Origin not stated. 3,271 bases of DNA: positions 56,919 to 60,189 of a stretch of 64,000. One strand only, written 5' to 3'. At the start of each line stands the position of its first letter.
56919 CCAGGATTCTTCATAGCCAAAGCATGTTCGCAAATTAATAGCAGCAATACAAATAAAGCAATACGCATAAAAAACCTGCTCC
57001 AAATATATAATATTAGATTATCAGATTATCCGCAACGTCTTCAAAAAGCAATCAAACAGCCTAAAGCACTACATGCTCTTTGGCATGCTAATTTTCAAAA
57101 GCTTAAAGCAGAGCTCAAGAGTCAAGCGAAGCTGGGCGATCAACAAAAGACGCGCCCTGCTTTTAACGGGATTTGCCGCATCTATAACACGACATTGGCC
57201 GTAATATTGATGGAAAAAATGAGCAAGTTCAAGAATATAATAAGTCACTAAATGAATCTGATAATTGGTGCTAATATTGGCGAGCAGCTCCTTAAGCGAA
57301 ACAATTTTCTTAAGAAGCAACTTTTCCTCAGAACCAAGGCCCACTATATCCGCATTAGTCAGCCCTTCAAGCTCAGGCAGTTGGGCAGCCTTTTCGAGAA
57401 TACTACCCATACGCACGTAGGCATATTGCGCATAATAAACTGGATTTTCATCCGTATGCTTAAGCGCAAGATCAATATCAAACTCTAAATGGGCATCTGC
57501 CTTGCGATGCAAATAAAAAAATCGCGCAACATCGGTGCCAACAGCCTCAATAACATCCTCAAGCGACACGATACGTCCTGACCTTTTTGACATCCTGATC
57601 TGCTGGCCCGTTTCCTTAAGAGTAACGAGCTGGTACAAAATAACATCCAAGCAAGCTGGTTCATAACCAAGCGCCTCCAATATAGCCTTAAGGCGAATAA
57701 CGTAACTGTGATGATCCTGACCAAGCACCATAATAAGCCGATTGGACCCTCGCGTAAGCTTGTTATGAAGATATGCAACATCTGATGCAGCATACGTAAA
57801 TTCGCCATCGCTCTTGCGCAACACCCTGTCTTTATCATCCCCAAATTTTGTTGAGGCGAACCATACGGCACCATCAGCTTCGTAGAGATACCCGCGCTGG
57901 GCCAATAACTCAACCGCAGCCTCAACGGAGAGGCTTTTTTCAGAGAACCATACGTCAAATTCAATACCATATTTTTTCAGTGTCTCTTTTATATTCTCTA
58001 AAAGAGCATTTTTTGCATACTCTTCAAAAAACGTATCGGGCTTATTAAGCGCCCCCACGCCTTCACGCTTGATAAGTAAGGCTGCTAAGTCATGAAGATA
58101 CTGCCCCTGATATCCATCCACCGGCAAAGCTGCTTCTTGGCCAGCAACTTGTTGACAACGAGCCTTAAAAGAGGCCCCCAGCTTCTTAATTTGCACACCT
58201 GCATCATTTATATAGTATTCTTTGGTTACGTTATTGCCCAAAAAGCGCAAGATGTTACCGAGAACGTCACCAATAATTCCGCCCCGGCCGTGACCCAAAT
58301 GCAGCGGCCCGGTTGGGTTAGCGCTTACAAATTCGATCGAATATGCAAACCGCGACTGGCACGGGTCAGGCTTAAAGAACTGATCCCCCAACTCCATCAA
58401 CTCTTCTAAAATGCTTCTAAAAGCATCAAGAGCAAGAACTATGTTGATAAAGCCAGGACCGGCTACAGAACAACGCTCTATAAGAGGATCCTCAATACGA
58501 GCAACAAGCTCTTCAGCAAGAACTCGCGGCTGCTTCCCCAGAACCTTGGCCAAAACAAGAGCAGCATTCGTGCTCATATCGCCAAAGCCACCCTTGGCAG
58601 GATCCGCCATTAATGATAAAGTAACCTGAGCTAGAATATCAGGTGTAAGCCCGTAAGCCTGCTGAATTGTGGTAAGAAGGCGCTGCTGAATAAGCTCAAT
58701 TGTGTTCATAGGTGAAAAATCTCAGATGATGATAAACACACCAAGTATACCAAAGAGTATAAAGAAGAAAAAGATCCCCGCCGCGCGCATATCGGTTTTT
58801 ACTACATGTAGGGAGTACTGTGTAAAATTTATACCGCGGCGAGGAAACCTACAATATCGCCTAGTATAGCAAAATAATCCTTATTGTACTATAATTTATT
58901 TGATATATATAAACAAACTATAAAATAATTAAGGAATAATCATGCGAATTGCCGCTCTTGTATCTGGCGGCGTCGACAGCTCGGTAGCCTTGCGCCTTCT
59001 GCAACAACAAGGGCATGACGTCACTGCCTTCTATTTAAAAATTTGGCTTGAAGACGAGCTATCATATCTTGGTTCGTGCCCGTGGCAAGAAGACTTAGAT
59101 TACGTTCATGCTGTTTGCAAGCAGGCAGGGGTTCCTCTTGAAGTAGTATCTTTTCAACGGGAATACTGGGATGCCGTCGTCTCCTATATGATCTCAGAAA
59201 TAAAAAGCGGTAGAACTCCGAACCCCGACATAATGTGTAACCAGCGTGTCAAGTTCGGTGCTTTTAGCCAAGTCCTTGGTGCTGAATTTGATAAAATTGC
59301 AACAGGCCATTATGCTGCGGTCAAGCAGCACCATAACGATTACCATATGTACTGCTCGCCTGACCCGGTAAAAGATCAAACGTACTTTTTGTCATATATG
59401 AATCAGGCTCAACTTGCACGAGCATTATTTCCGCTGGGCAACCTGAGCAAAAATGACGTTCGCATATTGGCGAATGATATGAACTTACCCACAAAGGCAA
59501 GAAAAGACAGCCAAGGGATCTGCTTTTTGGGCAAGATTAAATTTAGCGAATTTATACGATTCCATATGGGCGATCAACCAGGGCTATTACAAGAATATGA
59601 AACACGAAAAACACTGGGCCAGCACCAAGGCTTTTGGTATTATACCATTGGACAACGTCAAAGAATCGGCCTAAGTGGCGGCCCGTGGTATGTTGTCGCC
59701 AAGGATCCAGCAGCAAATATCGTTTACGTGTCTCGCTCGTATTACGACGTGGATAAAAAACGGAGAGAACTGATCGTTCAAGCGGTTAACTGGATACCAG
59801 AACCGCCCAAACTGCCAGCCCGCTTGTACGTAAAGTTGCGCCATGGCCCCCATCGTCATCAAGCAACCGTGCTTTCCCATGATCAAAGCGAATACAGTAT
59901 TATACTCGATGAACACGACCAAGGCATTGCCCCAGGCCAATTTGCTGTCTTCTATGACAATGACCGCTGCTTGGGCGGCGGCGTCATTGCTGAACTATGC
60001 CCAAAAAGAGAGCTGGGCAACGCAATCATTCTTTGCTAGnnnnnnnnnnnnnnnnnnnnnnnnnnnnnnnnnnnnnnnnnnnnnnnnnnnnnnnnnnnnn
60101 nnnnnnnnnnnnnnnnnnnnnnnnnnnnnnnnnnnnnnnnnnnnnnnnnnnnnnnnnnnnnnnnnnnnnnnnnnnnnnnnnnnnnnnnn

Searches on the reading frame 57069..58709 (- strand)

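Call 45: search_protein_families(library=pfam, proteins=[window:57069-58709:-], max_evalue=0.0001)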
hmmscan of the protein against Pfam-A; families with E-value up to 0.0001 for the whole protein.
window:57069-58709:- (546 aa): 6 families
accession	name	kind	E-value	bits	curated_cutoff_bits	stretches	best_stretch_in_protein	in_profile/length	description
PF00750.26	tRNA-synt_1d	-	6.2e-25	88.3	23.3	1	125-388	24-296/349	tRNA synthetases class I (R), catalytic domain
PF05746.21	DALR_1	-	1.5e-24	86.8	22.3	1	428-546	2-117/117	DALR anticodon binding domain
PF03485.21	Arg_tRNA_synt_N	-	1.3e-17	64.6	21.5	1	7-92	3-85/85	Arginyl tRNA synthetase N terminal domain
PF01921.24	tRNA-synt_1f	-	3.4e-07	30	27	1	329-422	240-332/360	tRNA synthetases class I (K)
PF00133.28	tRNA-synt_1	-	4.6e-06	26.1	22.7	0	357-402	362-405/414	tRNA synthetases class I (I, L, M and V)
PF09334.17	tRNA-synt_1g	-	5.4e-05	22.6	20.1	0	370-406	325-360/391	tRNA synthetases class I (M)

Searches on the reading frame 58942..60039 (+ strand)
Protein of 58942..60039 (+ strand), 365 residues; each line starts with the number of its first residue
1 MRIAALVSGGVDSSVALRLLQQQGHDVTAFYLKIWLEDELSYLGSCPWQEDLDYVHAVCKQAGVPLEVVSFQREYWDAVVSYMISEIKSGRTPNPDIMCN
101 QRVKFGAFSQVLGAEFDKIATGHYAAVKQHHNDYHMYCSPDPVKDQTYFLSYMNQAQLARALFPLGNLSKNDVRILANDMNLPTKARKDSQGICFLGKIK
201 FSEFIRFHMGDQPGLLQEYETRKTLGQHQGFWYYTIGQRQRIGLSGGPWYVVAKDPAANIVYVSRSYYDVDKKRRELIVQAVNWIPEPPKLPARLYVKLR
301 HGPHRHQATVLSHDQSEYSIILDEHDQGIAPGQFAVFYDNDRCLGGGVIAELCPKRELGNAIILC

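Call 55: search_protein_families(library=pfam, proteins=[window:58942-60039:+], max_evalue=0.001)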
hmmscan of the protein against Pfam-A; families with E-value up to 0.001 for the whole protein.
window:58942-60039:+ (365 aa): 5 families
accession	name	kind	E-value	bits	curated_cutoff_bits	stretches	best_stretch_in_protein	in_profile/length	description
PF03054.22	tRNA_Me_trans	-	6.4e-72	241.9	20.6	1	1-198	1-202/202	tRNA methyl transferase HUP domain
PF20258.4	tRNA_Me_trans_C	-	3.2e-21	75.9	20.6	1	274-349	1-77/77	Aminomethyltransferase beta-barrel domain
PF20259.3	tRNA_Me_trans_M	-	9.5e-20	70.4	27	1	203-265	2-66/66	tRNA methyl transferase PRC-barrel domain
PF00733.27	Asn_synthase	-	0.00081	19.6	21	0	3-74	20-83/354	Asparagine synthase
PF06508.19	QueC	-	0.00084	19.3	22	0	5-185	4-178/210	Queuosine biosynthesis protein QueC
